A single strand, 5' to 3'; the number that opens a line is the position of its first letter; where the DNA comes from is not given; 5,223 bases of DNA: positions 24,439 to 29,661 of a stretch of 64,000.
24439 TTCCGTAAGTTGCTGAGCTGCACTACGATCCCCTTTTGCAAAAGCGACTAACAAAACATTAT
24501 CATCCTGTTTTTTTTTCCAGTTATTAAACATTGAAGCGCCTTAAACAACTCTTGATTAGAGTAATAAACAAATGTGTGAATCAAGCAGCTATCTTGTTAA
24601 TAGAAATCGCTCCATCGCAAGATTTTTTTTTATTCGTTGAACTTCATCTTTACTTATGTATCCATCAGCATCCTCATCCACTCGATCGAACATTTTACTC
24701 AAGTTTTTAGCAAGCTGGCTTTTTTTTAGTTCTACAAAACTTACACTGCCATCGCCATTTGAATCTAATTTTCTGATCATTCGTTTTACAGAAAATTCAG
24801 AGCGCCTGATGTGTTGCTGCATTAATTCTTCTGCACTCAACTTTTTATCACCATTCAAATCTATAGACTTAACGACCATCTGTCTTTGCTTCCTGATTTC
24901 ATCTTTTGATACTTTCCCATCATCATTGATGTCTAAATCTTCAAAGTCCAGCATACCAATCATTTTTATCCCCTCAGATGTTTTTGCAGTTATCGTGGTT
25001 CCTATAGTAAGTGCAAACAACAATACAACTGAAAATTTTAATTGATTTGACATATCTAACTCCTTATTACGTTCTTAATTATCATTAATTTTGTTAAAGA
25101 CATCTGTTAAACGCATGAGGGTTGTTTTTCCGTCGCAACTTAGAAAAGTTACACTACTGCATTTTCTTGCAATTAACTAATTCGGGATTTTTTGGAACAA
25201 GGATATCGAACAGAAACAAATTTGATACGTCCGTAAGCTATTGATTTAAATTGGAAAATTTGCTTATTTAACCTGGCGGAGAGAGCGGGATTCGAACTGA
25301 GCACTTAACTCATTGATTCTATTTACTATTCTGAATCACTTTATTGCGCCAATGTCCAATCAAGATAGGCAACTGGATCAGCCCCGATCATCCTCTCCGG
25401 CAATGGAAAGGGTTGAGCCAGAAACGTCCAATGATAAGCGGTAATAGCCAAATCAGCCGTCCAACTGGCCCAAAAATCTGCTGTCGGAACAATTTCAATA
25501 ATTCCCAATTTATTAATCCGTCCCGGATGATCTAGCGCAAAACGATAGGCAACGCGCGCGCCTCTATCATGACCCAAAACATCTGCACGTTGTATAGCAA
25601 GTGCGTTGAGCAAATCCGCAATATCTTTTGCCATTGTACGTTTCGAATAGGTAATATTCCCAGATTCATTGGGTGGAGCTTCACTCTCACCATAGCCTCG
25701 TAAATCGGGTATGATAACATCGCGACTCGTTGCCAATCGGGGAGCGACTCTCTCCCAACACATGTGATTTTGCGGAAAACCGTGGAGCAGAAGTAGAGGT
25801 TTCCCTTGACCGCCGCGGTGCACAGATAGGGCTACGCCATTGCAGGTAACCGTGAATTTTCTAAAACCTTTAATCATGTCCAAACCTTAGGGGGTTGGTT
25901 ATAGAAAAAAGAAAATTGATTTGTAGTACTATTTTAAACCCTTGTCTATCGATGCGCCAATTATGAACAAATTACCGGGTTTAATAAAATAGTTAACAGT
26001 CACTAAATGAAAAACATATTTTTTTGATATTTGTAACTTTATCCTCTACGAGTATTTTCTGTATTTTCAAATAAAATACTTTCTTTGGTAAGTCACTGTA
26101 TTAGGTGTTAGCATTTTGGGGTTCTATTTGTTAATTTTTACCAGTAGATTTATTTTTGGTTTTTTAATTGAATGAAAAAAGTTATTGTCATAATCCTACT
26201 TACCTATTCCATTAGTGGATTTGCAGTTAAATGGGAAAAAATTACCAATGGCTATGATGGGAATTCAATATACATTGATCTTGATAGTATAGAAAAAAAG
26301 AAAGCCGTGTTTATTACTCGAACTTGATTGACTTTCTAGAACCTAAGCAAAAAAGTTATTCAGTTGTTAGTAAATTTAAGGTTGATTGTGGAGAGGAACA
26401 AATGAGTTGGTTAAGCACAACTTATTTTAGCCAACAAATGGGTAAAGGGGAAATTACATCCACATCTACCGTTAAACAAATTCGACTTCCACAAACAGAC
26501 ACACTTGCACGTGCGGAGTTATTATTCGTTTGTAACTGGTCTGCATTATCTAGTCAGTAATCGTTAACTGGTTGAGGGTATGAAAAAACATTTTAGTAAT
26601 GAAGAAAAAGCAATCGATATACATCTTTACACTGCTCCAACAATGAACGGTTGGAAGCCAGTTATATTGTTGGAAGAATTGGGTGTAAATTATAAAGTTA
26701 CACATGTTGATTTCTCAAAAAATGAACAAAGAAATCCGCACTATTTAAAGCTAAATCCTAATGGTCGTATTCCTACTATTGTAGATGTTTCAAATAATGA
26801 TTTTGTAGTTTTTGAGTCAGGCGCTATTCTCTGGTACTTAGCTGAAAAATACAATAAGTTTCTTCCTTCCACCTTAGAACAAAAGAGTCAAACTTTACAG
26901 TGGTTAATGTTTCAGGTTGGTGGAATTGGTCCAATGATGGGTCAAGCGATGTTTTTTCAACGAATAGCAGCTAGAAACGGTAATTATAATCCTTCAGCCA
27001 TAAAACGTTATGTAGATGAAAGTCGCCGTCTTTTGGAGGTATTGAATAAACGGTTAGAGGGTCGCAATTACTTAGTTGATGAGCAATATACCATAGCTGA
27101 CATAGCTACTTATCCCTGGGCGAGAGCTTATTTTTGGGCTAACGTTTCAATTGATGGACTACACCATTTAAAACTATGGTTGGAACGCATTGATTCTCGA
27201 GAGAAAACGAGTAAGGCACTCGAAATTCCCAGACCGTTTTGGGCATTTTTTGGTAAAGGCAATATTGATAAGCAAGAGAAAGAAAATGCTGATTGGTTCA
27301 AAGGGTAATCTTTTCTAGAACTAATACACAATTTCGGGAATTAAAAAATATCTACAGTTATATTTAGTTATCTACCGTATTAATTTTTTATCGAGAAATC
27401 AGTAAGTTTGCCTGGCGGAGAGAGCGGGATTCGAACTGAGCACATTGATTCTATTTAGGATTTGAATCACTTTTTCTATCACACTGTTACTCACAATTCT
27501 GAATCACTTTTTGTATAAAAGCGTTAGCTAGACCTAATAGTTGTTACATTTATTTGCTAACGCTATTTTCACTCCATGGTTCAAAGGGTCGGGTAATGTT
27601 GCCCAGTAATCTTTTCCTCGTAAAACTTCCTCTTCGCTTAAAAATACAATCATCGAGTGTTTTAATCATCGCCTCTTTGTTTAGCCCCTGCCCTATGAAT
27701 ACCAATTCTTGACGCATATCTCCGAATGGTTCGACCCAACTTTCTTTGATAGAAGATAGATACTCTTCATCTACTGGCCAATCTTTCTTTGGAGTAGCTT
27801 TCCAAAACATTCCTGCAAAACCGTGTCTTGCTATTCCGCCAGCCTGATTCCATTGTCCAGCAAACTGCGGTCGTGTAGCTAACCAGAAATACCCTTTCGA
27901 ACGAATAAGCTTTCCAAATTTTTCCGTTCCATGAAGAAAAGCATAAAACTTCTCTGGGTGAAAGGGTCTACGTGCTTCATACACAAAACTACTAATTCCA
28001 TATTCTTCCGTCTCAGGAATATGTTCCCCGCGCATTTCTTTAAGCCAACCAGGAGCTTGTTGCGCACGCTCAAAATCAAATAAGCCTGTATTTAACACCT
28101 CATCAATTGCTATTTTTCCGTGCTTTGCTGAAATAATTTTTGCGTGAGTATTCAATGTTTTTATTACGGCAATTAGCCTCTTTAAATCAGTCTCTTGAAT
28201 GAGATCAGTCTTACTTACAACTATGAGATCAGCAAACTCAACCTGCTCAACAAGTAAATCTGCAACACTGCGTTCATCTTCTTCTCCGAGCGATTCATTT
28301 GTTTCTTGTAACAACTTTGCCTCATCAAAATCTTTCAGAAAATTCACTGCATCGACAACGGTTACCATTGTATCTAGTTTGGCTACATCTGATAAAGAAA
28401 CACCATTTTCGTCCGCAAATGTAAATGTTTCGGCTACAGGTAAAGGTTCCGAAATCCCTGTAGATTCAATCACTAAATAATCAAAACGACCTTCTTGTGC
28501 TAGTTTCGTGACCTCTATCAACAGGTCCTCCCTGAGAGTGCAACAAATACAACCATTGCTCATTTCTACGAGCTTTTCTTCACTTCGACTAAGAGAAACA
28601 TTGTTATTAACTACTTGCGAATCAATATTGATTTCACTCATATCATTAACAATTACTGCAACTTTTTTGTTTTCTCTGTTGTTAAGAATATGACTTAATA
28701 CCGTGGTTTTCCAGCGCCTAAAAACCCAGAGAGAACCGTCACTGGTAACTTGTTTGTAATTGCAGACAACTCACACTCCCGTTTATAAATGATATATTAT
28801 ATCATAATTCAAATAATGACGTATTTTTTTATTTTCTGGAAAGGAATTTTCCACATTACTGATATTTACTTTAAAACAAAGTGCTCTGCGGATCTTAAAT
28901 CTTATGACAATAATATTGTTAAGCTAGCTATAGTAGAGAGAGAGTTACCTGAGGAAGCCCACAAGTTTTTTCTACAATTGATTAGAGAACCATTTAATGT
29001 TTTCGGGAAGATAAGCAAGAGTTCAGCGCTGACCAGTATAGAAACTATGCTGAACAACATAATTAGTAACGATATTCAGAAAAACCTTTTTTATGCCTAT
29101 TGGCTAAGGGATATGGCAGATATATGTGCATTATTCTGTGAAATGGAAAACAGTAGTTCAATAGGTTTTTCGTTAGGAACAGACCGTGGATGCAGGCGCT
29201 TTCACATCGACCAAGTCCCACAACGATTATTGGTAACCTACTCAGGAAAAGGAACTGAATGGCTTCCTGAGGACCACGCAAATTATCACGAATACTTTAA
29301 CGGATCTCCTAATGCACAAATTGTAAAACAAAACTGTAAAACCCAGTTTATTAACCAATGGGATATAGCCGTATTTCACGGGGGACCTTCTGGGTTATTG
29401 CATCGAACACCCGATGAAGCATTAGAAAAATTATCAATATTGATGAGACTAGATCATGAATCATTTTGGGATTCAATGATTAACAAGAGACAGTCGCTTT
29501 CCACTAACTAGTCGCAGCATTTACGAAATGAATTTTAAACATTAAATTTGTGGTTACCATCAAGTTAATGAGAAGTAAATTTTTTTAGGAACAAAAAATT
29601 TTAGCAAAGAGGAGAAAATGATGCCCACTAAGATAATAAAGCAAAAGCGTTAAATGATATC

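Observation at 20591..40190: Seven same-orientation tRNA-Ser-like 3' end fragments with conserved arms split a 20-kb accessory region into cassette-like modules ending at an integrase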

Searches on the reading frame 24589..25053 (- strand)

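Call 11: search_protein_families(library=pfam, proteins=[window:24589-25053:-])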
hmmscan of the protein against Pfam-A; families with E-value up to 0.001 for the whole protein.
window:24589-25053:- (154 aa): 7 families
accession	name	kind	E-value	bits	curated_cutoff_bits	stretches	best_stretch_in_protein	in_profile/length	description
PF00036.39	EF-hand_1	-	4.8e-18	63.7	25.4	2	118-141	2-25/29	EF hand domain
PF13202.12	EF-hand_5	-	2.3e-16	58.8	25.9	1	120-141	3-24/25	EF hand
PF13499.12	EF-hand_7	-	2.1e-15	57.2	30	1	59-111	6-64/67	EF-hand domain pair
PF13405.12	EF-hand_6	-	3.5e-15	54.7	25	0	118-141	2-25/30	EF-hand domain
PF10591.15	SPARC_Ca_bdg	-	1.8e-09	38.3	22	0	112-145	50-83/113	Secreted protein acidic and rich in cysteine Ca binding region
PF13833.12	EF-hand_8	-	1.1e-06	28.7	28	0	117-137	26-46/54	EF-hand domain pair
PF00404.24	Dockerin_1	-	0.0001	22.8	22.9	0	65-105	3-45/57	Dockerin type I domain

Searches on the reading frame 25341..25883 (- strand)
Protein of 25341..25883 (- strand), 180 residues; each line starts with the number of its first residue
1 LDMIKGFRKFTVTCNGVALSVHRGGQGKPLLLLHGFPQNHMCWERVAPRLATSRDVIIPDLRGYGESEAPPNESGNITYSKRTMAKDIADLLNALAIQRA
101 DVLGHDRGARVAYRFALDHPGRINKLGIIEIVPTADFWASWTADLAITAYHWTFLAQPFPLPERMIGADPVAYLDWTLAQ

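Call 11: search_protein_families(library=pfam, proteins=[window:25341-25883:-])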
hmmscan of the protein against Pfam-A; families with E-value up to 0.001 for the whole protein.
window:25341-25883:- (180 aa): 4 families
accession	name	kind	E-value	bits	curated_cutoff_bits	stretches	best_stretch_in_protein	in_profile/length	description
PF00561.26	Abhydrolase_1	-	7.2e-24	85.2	25.8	1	28-140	1-111/245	alpha/beta hydrolase fold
PF12697.13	Abhydrolase_6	-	8.3e-14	53.2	26.3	1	30-153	1-113/217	Alpha/beta hydrolase family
PF03096.20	Ndr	-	3.4e-07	29.7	23.3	1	67-147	68-148/283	Ndr family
PF12146.15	Hydrolase_4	-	8.6e-06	25.6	27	1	30-133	7-109/239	Serine aminopeptidase, S33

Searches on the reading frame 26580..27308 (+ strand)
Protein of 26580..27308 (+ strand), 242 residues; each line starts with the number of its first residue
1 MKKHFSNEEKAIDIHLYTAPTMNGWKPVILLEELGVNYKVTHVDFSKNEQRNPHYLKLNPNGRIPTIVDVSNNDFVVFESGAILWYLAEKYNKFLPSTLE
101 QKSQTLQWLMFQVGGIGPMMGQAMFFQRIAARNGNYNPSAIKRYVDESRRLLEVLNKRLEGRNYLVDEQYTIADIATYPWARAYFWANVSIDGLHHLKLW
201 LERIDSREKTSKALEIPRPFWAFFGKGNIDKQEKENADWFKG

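Call 11: search_protein_families(library=pfam, proteins=[window:26580-27308:+])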
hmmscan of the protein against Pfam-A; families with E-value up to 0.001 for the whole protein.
window:26580-27308:+ (242 aa): 5 families
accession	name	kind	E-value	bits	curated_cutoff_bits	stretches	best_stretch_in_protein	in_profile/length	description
PF02798.26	GST_N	-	6.9e-18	65.2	20.9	1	14-89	3-76/76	Glutathione S-transferase, N-terminal domain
PF13409.12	GST_N_2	-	1.9e-13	51.2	25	1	25-89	6-69/70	Glutathione S-transferase, N-terminal domain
PF00043.30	GST_C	-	2.6e-09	37.7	20.7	1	141-208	24-93/93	Glutathione S-transferase, C-terminal domain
PF13417.12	GST_N_3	-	4.4e-09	37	22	1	16-92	1-72/75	Glutathione S-transferase, N-terminal domain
PF13410.11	GST_C_2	-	4.2e-05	24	24.9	1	140-184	3-46/69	Glutathione S-transferase, C-terminal domain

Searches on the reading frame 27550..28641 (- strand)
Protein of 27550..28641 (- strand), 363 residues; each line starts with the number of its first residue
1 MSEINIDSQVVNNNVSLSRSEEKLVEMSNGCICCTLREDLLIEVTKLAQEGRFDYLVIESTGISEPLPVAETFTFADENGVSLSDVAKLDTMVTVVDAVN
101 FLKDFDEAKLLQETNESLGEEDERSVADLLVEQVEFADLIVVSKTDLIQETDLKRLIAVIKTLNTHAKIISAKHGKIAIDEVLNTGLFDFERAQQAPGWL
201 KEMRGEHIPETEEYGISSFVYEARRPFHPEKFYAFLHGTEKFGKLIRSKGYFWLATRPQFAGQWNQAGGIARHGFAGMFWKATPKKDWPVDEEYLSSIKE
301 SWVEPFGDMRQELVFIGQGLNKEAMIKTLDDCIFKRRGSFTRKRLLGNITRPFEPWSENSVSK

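Call 9: find_encoding_contigs(protein=window:27550-28641:-, flank=10000, max_places=6)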
Protein window:27550-28641:- (363 aa): no gene with exactly this product is on record in the collection.

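Call 11: search_protein_families(library=pfam, proteins=[window:27550-28641:-])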
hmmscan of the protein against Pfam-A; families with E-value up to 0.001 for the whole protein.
window:27550-28641:- (363 aa): 2 families
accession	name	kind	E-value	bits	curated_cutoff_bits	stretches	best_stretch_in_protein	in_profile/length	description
PF02492.25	cobW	-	1e-35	123.4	20.7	1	2-170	38-179/180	CobW/HypB/UreG, nucleotide-binding domain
PF07683.19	CobW_C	-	1.8e-24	85.9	22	1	216-332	1-93/94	Cobalamin synthesis protein cobW C-terminal domain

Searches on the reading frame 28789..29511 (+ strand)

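Call 11: search_protein_families(library=pfam, proteins=[window:28789-29511:+])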
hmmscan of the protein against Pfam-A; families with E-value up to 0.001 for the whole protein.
window:28789-29511:+ (240 aa): 1 family
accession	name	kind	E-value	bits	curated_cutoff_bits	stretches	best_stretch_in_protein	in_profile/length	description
PF08856.16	DUF1826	-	8.1e-23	81.8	22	1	33-221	4-201/202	Protein of unknown function (DUF1826)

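Call 90: search_protein_families(library=ncbifam, max_evalue=0.001, proteins=[window:28789-29511:+])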
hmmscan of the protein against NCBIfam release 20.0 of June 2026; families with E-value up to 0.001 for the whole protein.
window:28789-29511:+ (240 aa): 0 families
